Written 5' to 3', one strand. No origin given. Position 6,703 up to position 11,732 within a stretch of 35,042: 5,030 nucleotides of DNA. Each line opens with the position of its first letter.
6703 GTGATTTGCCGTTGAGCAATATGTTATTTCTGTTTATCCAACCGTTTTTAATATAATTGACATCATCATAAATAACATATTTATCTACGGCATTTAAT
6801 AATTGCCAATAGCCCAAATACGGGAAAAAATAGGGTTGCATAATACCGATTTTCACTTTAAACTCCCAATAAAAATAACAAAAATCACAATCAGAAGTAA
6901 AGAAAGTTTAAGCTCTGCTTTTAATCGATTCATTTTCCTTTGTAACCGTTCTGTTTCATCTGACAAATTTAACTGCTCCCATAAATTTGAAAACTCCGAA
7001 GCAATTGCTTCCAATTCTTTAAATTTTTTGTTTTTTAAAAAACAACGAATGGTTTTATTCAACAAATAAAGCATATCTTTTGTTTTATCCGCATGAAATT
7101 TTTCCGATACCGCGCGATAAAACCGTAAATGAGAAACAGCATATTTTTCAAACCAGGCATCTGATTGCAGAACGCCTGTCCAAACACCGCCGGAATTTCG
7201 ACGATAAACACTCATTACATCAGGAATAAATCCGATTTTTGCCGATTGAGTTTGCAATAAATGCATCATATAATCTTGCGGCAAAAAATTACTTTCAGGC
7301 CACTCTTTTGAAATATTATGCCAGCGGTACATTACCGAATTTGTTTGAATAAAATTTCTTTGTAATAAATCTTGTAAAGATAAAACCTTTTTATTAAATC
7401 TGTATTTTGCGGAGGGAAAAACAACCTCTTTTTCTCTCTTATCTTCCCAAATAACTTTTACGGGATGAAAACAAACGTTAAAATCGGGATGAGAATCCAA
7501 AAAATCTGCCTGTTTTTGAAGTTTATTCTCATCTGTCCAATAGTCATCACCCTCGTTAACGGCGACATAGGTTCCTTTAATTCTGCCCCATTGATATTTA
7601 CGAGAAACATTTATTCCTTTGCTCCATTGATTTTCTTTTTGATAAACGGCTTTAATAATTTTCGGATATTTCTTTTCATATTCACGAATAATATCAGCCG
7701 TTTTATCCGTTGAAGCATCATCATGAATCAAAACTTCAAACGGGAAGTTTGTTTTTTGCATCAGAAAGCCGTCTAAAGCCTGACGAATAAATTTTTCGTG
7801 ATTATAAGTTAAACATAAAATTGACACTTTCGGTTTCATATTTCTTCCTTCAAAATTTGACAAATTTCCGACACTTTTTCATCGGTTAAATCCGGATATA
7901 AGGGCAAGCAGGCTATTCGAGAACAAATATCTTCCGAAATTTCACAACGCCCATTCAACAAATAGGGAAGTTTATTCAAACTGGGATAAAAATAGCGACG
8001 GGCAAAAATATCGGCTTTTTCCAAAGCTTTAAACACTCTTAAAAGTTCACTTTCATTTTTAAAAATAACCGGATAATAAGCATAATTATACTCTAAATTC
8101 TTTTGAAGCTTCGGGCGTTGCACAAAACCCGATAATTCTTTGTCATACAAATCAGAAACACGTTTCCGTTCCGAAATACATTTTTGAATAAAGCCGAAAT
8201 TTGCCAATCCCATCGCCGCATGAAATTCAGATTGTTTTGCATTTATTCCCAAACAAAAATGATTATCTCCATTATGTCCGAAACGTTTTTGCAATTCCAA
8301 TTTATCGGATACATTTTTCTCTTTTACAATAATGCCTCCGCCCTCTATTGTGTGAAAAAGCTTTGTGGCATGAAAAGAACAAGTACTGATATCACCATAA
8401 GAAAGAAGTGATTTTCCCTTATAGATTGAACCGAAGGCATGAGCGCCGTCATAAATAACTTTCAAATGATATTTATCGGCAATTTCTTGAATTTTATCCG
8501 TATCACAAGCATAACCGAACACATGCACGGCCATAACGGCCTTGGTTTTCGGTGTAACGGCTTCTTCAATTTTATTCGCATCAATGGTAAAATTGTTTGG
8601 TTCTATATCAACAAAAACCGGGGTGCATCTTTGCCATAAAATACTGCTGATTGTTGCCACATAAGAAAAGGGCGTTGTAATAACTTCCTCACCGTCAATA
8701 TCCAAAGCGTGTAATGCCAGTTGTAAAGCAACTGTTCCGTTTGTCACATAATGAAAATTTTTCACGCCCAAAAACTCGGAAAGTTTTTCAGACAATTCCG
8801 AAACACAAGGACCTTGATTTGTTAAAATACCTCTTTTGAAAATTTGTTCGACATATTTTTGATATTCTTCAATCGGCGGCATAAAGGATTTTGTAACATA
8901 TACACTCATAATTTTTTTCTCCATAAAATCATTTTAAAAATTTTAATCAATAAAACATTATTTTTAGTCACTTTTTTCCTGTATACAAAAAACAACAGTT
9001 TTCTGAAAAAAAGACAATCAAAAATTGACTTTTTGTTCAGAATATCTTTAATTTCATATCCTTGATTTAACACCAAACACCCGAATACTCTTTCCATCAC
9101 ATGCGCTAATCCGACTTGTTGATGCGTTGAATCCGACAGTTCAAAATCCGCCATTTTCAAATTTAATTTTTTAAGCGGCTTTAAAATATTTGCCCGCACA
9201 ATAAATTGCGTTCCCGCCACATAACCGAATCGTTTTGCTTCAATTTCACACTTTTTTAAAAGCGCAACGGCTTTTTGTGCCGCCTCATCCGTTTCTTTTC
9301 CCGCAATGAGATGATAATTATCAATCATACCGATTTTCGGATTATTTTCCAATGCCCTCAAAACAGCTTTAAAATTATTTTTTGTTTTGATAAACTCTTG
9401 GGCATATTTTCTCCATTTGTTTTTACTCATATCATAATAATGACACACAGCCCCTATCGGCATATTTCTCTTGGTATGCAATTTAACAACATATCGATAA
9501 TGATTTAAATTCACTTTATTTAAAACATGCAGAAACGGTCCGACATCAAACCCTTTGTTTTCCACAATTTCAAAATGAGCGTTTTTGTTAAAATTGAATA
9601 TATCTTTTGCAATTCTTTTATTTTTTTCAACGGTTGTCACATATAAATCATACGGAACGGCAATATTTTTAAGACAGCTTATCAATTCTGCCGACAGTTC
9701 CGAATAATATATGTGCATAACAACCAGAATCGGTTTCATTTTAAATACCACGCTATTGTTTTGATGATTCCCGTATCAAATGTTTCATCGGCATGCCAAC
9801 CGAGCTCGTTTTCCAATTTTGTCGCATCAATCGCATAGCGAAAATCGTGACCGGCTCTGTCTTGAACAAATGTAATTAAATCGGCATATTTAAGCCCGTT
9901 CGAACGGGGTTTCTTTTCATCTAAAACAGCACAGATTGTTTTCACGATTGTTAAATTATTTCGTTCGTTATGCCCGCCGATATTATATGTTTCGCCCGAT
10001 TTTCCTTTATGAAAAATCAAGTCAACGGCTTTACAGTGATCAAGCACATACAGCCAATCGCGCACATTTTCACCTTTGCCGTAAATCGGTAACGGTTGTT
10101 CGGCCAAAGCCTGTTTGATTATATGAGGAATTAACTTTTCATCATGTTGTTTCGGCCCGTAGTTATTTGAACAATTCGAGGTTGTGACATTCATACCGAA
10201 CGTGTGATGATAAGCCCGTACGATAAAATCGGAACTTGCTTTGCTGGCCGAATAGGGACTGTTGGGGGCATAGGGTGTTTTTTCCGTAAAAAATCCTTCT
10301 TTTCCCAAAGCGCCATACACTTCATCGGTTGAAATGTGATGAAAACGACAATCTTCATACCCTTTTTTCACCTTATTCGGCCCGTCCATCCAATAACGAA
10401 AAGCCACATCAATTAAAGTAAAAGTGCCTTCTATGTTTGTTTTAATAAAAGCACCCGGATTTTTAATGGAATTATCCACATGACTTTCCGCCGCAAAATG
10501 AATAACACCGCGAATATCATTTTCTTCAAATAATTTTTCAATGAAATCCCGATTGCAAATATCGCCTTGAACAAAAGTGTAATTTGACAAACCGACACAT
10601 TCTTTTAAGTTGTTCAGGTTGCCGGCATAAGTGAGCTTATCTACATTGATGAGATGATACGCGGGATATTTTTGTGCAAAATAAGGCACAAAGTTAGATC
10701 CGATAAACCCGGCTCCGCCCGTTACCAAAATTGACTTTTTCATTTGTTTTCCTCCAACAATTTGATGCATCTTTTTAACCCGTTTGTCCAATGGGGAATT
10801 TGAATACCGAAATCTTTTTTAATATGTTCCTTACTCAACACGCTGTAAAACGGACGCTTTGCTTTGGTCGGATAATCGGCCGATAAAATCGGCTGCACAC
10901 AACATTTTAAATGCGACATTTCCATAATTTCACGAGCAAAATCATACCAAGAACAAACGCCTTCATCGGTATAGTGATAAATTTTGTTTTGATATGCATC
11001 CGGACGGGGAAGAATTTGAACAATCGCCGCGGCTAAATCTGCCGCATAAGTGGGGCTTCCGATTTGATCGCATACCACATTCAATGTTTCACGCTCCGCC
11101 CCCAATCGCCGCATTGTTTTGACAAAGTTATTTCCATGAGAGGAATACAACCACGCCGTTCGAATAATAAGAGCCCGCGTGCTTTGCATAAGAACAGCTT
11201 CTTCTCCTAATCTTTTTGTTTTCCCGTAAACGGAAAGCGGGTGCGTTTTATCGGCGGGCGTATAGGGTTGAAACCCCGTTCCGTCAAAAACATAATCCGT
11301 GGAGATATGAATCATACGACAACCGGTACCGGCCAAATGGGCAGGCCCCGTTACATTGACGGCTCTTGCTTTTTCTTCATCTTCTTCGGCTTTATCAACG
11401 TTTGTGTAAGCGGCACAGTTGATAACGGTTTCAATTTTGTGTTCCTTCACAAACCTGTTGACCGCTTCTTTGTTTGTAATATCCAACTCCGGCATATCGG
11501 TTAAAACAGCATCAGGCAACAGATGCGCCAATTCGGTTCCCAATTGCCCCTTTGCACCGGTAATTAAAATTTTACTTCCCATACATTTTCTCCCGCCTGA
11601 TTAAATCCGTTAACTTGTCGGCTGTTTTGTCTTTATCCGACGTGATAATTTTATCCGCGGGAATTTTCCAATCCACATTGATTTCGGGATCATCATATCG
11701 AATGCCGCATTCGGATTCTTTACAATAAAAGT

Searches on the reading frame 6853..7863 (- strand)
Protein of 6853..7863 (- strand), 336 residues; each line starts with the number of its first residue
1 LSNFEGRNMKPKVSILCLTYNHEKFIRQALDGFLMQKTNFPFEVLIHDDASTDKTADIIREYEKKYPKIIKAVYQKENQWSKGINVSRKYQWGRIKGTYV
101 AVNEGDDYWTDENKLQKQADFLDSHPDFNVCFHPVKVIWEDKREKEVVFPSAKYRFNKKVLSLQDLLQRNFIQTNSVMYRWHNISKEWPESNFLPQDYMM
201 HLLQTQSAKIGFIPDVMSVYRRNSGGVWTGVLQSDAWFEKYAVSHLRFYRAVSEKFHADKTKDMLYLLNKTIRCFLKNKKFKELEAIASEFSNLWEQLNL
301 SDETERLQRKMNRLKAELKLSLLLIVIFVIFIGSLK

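Call 90: search_protein_families(library=pfam, proteins=[window:6853-7863:-], max_evalue=0.00001)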
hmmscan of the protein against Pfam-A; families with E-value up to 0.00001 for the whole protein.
window:6853-7863:- (336 aa): 2 families
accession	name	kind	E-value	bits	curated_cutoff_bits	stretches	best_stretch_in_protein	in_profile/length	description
PF00535.33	Glycos_transf_2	-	2.5e-19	70.2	23.3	1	14-151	1-132/168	Glycosyl transferase family 2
PF13641.12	Glyco_tranf_2_3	-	7.6e-06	26.5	27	0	11-125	1-113/230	Glycosyltransferase like family 2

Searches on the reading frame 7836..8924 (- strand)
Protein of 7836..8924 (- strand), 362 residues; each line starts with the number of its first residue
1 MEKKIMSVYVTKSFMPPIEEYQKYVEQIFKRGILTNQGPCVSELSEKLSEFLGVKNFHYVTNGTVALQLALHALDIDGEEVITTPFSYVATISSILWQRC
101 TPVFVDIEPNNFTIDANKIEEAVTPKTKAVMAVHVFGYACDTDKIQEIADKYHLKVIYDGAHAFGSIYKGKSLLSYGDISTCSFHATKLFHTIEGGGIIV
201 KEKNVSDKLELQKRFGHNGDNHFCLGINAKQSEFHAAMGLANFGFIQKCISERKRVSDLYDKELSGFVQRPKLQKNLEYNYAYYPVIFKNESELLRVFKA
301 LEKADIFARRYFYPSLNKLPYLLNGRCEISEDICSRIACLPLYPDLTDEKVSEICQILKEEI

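Call 90: search_protein_families(library=pfam, proteins=[window:7836-8924:-], max_evalue=0.00001)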
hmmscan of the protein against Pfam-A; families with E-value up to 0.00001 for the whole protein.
window:7836-8924:- (362 aa): 3 families
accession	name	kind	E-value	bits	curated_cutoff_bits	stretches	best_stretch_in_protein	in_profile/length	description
PF01041.23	DegT_DnrJ_EryC1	-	2e-87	294.2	19.8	1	19-358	5-359/360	DegT/DnrJ/EryC1/StrS aminotransferase family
PF00155.27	Aminotran_1_2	-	7.7e-08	32.3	19.7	1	42-164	45-190/361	Aminotransferase class I and II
PF00266.25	Aminotran_5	-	7.8e-06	25.5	21.5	1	42-167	46-183/371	Aminotransferase class-V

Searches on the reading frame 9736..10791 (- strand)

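Call 90: search_protein_families(library=pfam, proteins=[window:9736-10791:-], max_evalue=0.00001)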
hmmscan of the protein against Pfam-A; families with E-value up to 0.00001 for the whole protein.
window:9736-10791:- (351 aa): 6 families
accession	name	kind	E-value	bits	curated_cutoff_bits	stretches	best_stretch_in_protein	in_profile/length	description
PF16363.11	GDP_Man_Dehyd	-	2.2e-89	300.7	27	1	22-343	1-330/332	GDP-mannose 4,6 dehydratase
PF01370.27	Epimerase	-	2.3e-66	224.1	20.9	1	21-272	1-240/240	NAD dependent epimerase/dehydratase family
PF01073.25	3Beta_HSD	-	4.8e-12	45.9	22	1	22-249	1-218/280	3-beta hydroxysteroid dehydrogenase/isomerase family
PF02719.21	Polysacc_synt_2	-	9.9e-12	45.1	20.2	1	21-132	1-117/293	Polysaccharide biosynthesis protein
PF04321.23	RmlD_sub_bind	-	7.4e-09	35.5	27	1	20-196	2-141/287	RmlD substrate binding domain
PF07993.18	NAD_binding_4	-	4.5e-06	26.4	20.1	0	23-208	1-205/258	Male sterility protein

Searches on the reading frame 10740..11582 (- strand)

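Call 90: search_protein_families(library=pfam, proteins=[window:10740-11582:-], max_evalue=0.00001)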
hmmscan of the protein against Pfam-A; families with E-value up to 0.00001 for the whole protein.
window:10740-11582:- (280 aa): 4 families
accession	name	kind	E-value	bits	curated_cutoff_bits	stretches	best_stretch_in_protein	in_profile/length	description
PF04321.23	RmlD_sub_bind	-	3.6e-101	338.5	27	1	4-275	2-284/287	RmlD substrate binding domain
PF01370.27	Epimerase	-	4.4e-20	72.6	20.9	1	5-202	1-237/240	NAD dependent epimerase/dehydratase family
PF16363.11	GDP_Man_Dehyd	-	6.6e-13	49.3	27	1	32-131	58-165/332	GDP-mannose 4,6 dehydratase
PF02719.21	Polysacc_synt_2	-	1.1e-08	35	20.2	1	34-151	62-170/293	Polysaccharide biosynthesis protein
